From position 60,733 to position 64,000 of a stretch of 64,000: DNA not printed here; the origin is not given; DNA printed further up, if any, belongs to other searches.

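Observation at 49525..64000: Giant TolC-fusion protein heading a membrane fusion protein plus double-RND module: an unusual tripartite envelope machine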

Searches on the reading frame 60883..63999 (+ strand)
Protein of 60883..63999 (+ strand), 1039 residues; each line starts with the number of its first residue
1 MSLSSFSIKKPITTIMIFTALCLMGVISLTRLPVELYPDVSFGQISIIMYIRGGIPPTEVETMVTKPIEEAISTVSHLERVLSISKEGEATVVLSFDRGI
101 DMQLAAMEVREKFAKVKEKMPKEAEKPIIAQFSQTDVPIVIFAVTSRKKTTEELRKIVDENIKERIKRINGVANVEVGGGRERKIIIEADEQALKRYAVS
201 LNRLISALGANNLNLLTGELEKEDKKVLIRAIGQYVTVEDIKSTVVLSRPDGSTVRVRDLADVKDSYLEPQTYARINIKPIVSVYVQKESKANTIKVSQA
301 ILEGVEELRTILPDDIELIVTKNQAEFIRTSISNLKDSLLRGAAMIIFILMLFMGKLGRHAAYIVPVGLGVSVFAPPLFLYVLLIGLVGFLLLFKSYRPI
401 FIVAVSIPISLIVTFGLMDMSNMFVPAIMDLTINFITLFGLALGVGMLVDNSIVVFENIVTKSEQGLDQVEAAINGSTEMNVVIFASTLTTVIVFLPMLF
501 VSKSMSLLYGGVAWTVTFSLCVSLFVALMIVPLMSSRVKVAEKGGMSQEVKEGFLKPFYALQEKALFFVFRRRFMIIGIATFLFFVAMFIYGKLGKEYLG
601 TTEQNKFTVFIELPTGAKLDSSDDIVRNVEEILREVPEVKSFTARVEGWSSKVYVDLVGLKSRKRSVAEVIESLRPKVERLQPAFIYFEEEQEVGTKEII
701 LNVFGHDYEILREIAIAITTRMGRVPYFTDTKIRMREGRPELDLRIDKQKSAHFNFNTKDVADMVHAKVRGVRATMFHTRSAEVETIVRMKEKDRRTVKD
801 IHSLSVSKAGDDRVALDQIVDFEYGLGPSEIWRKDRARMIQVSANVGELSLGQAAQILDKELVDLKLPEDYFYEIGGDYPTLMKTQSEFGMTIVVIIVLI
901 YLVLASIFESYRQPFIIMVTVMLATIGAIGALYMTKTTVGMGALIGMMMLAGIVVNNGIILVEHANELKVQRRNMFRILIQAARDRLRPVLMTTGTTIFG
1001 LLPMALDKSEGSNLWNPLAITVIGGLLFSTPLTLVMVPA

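Call 7: search_protein_families(library=pfam, proteins=[window:60883-63999:+], max_evalue=0.01)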
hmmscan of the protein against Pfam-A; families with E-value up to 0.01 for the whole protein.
window:60883-63999:+ (1039 aa): 2 families
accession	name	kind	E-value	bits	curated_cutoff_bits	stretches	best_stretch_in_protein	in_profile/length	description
PF00873.25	ACR_tran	-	4.4e-214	713.7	28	2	378-1039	337-1015/1021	AcrB/AcrD/AcrF family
PF03176.21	MMPL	-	1e-05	25.1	20.5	1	875-1039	127-297/333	MMPL family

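Call 38: search_protein_families(library=ncbifam, proteins=[window:60883-63999:+], max_evalue=0.001)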
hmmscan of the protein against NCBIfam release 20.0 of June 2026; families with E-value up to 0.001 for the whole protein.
window:60883-63999:+ (1039 aa): 15 families
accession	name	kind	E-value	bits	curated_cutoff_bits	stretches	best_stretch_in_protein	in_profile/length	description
NF033617.1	RND_permease_2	subfamily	1.8e-181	605.5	1250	2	378-1039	336-1002/1009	multidrug efflux RND transporter permease subunit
NF000282.2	RND_permease_1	subfamily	2e-127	426.6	1250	2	382-1038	347-1021/1029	multidrug efflux RND transporter permease subunit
TIGR00915.1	2A0602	subfamily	5.5e-118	395.3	940.35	2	379-1038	345-1022/1050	efflux RND transporter permease subunit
NF007905.0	PRK10614.1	equivalog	1.2e-117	393.9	1774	2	380-1038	340-1002/1025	multidrug efflux RND transporter permease subunit MdtC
TIGR00914.1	2A0601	subfamily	1.3e-115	387.4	701.45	2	383-1039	352-1030/1051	CusA/CzcA family heavy metal efflux RND transporter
NF007798.0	PRK10503.1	equivalog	4.1e-97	325.9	1584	2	379-1038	348-1016/1040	MdtB/MuxB family multidrug efflux RND transporter permease subunit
NF007131.0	PRK09577.1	equivalog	1.1e-77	261.8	1768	2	382-1038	347-1016/1045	multidrug efflux RND transporter permease subunit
NF007842.1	PRK10555.1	equivalog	4e-77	260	1854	3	4-357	2-362/1036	multidrug efflux RND transporter permease AcrD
NF007133.0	PRK09579.1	equivalog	4e-75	253.1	1763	2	382-1039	341-997/1017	multidrug efflux RND transporter permease subunit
NF000037.1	RND_perm_OqxB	exception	9.3e-64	215.7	2200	2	382-1038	351-1028/1050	multidrug efflux RND transporter permease subunit OqxB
NF011706.2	PRK15127.1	equivalog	2e-63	214.7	2150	3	5-357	3-362/1049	multidrug efflux RND transporter permease subunit AcrB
TIGR00916.1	2A0604s01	subfamily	1.7e-08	34.4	148.6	1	384-528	95-231/231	SecD/SecF family protein translocase subunit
NF009583.0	PRK13024.1-3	subfamily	4.3e-07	28.4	721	1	386-597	285-487/755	protein translocase subunit SecDF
TIGR01129.1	secD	equivalog_domain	0.00028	20.2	244.4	1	391-533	263-395/397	protein translocase subunit SecD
TIGR00921.1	2A067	subfamily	0.00075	17.6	351.9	1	881-1039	186-341/733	hydrophobe/amphiphile efflux-3 (HAE3) family transporter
